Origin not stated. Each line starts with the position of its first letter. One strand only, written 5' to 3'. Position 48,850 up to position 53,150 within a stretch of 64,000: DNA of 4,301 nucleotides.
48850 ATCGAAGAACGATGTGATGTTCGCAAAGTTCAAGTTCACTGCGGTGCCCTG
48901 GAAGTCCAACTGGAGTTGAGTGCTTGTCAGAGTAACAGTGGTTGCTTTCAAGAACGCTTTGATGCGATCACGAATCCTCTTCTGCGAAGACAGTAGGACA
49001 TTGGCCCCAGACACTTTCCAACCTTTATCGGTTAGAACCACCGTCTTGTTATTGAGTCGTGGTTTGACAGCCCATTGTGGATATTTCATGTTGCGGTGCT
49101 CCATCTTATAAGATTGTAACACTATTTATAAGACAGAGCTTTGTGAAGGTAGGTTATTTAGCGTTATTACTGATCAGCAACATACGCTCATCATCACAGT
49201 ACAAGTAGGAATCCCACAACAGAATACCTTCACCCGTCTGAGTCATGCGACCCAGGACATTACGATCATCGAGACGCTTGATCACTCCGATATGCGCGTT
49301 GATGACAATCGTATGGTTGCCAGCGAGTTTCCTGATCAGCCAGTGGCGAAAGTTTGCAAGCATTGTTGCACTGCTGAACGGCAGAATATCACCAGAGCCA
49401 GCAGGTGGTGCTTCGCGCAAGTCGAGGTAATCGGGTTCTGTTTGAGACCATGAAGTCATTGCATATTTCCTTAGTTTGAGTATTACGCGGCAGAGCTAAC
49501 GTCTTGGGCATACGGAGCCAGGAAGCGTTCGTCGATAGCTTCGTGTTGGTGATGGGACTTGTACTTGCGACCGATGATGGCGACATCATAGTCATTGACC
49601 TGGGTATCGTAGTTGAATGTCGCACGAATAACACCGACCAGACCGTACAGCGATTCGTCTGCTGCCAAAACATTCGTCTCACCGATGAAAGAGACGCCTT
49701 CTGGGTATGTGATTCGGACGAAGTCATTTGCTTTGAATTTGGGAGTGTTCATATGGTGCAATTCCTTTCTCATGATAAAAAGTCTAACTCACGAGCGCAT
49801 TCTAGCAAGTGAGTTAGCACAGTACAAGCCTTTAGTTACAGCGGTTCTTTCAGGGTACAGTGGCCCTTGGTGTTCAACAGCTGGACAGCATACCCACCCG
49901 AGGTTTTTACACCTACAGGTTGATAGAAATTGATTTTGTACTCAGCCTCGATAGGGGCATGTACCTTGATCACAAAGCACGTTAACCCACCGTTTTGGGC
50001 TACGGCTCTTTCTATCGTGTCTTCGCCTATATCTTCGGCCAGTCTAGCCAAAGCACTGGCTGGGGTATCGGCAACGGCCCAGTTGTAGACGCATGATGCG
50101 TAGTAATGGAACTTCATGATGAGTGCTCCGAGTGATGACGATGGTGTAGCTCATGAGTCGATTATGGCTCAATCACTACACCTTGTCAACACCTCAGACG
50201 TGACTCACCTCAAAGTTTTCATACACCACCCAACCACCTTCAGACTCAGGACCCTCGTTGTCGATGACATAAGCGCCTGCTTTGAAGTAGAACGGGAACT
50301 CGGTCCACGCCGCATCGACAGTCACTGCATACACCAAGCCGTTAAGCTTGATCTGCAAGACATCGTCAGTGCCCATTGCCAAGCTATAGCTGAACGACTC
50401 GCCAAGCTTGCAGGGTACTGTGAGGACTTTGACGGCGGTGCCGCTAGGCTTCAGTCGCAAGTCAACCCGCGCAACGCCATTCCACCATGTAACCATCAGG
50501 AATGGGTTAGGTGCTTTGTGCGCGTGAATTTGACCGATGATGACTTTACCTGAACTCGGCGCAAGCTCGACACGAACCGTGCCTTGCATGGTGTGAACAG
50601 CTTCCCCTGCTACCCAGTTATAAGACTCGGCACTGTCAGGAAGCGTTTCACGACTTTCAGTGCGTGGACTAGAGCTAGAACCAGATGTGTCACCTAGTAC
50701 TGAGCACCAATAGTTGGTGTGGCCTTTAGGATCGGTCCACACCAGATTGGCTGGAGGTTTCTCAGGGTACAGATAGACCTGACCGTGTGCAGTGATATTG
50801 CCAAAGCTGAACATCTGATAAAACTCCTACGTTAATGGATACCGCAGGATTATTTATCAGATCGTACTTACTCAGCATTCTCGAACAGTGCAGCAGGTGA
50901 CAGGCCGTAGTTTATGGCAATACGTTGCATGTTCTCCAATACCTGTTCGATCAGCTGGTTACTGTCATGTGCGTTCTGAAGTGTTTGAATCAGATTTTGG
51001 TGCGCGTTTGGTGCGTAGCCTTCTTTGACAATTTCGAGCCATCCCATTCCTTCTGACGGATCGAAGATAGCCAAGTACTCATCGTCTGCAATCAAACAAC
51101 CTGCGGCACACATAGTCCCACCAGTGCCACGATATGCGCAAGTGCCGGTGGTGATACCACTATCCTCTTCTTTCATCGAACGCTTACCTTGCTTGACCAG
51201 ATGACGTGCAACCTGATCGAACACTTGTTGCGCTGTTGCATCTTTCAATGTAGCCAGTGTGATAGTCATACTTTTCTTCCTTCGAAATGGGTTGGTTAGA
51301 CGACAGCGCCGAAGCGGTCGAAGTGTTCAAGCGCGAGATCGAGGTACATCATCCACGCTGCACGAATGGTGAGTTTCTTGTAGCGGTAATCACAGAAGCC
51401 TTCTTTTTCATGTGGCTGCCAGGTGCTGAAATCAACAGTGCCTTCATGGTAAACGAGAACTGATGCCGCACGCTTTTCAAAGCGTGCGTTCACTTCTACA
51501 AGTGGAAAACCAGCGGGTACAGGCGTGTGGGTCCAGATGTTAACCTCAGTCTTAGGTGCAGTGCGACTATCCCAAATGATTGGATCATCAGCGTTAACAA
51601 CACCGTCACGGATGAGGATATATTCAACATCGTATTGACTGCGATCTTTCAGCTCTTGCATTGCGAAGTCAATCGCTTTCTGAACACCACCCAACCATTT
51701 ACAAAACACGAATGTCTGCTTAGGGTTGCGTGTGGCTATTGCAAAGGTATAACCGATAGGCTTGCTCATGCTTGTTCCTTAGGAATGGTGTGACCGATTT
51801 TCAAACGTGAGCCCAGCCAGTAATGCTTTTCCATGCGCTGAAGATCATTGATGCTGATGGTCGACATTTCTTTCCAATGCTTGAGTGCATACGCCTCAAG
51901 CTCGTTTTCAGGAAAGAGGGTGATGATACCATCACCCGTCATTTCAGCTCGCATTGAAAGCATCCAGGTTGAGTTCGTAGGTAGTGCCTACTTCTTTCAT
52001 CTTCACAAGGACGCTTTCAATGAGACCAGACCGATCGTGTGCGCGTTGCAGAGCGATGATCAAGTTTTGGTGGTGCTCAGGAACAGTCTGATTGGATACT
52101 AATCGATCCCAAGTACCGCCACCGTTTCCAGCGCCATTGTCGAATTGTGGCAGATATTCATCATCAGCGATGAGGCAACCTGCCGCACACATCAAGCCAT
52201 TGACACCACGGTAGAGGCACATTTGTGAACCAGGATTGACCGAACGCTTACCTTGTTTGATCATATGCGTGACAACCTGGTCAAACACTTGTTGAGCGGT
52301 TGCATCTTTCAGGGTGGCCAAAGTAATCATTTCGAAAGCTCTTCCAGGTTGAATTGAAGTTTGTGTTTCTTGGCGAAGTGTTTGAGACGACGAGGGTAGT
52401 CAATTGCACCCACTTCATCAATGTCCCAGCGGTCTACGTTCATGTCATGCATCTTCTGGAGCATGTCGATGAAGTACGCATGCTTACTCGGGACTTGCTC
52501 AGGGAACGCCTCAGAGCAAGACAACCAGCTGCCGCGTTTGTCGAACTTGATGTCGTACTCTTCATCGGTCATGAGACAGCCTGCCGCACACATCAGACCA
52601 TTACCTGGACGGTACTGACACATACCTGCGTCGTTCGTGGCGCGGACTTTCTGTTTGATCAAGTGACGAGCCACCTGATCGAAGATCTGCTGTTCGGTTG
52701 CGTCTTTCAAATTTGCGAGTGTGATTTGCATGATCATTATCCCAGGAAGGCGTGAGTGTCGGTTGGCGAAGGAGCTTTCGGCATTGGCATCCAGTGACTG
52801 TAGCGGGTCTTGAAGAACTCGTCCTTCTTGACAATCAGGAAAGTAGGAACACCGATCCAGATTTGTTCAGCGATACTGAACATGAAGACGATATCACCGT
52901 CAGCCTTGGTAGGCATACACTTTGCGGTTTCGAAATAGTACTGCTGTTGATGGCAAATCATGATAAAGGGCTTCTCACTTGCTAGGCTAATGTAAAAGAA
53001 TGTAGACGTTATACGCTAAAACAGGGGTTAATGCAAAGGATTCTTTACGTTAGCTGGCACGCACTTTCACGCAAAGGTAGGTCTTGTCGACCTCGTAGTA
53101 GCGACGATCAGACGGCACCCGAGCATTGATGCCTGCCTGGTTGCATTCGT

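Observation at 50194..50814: Free-standing PL7 (alginate-lyase-type) polysaccharide lyase in the accessory region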

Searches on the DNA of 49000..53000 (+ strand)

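Call 6: search_dna_similar(query=window:49000-53000:+, collection=phages, mode=near, max_rows=25)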
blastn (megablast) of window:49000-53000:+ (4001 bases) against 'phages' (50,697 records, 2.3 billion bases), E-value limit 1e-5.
No match.
